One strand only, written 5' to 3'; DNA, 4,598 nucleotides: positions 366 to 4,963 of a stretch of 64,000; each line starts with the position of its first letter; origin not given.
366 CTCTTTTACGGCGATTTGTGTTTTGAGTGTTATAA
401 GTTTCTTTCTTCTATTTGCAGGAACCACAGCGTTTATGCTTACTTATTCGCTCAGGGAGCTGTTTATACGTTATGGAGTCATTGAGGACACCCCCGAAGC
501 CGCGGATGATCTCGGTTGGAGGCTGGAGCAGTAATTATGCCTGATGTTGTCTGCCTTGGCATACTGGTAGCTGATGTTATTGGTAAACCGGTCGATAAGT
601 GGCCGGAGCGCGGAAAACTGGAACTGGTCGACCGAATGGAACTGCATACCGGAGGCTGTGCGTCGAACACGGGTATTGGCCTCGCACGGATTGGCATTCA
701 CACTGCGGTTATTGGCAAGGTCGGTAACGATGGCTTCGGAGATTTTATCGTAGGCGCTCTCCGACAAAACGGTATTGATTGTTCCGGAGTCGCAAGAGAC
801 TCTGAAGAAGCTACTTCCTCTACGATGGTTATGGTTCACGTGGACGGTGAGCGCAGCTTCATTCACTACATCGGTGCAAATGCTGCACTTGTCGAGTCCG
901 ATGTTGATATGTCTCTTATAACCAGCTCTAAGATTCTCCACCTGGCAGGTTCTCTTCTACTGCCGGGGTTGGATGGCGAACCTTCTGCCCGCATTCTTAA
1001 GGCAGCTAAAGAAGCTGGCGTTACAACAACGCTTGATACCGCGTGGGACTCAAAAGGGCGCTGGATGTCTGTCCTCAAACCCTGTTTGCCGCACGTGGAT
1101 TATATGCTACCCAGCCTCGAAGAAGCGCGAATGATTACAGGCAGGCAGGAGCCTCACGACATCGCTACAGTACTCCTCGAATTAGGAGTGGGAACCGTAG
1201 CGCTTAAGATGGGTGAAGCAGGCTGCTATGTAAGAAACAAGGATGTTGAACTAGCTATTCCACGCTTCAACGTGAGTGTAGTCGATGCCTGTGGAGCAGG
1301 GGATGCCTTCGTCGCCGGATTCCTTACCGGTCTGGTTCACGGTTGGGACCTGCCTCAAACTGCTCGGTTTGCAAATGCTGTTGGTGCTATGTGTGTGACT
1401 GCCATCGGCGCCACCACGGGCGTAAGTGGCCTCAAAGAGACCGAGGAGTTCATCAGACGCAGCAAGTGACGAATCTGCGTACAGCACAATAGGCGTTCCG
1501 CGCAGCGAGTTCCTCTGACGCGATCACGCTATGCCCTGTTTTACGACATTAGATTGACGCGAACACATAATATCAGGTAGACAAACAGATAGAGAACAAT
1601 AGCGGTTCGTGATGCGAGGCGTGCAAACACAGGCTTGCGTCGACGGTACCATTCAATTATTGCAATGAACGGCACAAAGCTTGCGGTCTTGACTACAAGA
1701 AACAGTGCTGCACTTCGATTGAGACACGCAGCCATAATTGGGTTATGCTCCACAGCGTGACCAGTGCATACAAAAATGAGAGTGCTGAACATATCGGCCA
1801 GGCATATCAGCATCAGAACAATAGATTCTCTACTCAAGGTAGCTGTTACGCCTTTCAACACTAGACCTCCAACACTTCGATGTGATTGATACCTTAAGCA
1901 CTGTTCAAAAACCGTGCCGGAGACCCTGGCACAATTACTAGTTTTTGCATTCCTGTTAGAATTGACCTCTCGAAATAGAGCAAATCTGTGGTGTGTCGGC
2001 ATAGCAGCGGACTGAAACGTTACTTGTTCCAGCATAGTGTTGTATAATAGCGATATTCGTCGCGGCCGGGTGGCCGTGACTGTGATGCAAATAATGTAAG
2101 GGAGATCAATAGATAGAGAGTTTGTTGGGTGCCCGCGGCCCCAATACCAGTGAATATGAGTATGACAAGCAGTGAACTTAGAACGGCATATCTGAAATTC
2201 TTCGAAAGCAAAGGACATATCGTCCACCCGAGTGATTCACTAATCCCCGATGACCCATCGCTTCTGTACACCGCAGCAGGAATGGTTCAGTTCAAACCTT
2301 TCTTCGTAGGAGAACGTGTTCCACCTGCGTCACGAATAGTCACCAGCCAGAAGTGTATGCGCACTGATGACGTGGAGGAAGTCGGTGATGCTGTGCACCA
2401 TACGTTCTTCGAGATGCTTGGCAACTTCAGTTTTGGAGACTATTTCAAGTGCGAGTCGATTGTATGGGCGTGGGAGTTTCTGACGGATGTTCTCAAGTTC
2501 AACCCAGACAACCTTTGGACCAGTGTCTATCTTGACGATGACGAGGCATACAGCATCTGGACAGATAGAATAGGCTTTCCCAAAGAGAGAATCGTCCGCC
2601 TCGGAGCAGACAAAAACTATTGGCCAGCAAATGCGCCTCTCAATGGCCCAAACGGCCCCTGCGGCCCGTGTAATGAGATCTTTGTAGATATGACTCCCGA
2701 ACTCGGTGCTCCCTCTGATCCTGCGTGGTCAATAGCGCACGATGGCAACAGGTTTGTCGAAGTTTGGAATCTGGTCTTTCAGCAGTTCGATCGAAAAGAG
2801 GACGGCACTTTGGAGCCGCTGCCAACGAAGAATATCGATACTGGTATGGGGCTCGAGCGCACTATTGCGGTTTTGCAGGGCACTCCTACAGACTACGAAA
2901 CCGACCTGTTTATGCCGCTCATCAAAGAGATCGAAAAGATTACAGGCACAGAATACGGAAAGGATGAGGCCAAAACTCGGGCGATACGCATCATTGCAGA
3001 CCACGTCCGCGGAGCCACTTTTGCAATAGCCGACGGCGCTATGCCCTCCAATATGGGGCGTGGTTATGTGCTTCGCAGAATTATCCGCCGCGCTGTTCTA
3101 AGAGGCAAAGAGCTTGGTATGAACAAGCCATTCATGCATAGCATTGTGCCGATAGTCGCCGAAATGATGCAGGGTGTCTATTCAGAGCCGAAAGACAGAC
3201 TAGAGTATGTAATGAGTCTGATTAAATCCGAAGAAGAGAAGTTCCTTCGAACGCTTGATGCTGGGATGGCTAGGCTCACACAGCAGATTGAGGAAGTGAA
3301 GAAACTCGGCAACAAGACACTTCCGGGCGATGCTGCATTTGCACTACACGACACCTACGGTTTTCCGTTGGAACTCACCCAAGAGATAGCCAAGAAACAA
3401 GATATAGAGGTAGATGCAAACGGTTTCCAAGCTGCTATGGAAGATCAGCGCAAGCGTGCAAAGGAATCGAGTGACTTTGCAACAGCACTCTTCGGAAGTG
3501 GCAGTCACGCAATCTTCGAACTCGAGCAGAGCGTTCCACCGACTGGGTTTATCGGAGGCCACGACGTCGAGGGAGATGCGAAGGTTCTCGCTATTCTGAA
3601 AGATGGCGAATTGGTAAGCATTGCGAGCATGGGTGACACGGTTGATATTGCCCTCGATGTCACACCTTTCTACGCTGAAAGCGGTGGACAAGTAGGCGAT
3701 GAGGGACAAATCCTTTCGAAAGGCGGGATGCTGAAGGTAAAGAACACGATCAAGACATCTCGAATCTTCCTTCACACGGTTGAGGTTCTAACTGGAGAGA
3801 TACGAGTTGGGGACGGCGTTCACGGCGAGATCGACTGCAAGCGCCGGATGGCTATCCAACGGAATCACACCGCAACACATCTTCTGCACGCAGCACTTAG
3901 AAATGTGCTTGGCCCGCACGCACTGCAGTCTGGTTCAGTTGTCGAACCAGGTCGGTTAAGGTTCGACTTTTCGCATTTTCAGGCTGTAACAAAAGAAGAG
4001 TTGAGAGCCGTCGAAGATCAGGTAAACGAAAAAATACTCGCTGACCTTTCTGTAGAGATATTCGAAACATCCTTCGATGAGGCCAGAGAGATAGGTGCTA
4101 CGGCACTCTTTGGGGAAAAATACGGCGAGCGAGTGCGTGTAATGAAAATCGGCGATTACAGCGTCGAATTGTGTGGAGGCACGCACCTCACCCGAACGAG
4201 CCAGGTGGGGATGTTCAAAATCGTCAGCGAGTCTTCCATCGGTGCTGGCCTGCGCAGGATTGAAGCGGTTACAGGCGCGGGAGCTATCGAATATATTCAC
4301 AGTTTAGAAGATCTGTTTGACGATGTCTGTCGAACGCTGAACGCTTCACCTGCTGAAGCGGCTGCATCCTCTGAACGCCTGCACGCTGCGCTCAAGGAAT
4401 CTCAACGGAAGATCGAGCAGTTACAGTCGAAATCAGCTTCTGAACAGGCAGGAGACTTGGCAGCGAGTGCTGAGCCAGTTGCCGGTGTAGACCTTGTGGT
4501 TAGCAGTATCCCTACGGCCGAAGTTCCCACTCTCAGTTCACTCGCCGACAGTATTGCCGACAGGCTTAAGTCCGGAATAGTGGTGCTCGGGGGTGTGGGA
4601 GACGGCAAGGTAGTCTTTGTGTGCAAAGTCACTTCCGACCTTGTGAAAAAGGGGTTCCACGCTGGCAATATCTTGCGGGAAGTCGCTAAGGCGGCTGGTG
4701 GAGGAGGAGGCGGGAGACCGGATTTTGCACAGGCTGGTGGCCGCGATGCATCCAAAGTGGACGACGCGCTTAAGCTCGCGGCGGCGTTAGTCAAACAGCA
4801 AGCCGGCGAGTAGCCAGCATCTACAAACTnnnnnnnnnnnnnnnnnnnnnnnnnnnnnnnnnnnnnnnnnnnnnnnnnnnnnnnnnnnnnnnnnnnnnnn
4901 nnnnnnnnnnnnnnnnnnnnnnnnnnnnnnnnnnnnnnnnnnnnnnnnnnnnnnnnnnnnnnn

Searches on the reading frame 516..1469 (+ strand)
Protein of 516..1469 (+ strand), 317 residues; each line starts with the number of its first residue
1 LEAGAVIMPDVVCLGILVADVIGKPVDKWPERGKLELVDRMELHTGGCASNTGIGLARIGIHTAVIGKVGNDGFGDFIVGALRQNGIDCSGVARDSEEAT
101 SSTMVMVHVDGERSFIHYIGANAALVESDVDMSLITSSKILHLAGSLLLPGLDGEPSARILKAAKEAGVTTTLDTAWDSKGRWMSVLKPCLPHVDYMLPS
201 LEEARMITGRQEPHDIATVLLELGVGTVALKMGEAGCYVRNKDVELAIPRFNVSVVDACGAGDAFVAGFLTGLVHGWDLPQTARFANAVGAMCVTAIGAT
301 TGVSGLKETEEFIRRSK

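Call 7: search_protein_families(library=pfam, proteins=[window:516-1469:+], max_evalue=0.01)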
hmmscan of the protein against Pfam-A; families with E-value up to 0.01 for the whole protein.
window:516-1469:+ (317 aa): 1 family
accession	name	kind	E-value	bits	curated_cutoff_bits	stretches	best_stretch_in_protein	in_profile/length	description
PF00294.29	PfkB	-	3.6e-65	220.7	25.8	1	8-302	1-298/302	pfkB family carbohydrate kinase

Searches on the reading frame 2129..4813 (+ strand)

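Call 7: search_protein_families(library=pfam, proteins=[window:2129-4813:+], max_evalue=0.01)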
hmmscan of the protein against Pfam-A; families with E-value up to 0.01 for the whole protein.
window:2129-4813:+ (894 aa): 3 families
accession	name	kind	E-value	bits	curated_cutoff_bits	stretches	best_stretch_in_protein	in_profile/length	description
PF01411.24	tRNA-synt_2c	-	1.1e-194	648.5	30.3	1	16-571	1-551/552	tRNA synthetases class II (A)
PF07973.19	tRNA_SAD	-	1.1e-18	67.4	24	1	669-712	1-44/44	Threonyl and Alanyl tRNA synthetase second additional domain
PF02272.25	DHHA1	-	1.5e-18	67.5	25.9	1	789-889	4-101/102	DHHA1 domain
